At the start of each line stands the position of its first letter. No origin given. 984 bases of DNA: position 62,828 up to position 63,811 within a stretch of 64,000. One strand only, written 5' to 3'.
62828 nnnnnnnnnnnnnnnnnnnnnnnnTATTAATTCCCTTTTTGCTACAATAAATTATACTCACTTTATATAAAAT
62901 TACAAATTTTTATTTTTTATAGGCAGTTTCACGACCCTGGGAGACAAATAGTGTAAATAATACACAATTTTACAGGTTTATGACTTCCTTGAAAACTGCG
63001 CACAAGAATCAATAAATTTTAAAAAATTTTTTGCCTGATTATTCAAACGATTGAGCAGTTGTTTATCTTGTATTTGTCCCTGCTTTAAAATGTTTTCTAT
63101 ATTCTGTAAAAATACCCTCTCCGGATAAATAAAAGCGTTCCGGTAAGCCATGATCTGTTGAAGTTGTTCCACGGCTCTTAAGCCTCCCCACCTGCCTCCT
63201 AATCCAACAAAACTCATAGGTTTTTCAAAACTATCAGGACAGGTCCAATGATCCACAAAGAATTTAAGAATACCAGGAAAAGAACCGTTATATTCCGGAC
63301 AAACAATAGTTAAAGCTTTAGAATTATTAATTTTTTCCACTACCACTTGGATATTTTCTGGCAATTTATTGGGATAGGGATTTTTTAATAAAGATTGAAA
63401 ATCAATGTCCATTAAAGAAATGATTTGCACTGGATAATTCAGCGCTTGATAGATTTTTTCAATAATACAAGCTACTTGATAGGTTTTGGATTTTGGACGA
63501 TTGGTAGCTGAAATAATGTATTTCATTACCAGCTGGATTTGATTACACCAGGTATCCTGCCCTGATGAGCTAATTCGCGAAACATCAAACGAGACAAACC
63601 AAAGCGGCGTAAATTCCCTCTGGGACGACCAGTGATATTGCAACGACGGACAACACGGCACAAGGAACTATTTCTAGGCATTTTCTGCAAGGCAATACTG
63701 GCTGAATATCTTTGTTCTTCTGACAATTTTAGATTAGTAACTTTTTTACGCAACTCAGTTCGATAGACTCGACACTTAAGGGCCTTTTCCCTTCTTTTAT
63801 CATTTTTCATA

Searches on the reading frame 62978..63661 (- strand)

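Call 114: search_protein_families(library=pfam, proteins=[window:62978-63661:-], max_evalue=0.00001)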
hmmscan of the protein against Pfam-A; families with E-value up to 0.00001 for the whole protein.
window:62978-63661:- (227 aa): 2 families
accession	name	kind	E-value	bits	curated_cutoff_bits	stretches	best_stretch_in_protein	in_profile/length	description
PF03358.20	FMN_red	-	1.5e-22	80.2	24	1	49-184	5-146/152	NADPH-dependent FMN reductase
PF02525.22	Flavodoxin_2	-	8.4e-08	32.6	27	1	49-139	5-103/198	Flavodoxin-like fold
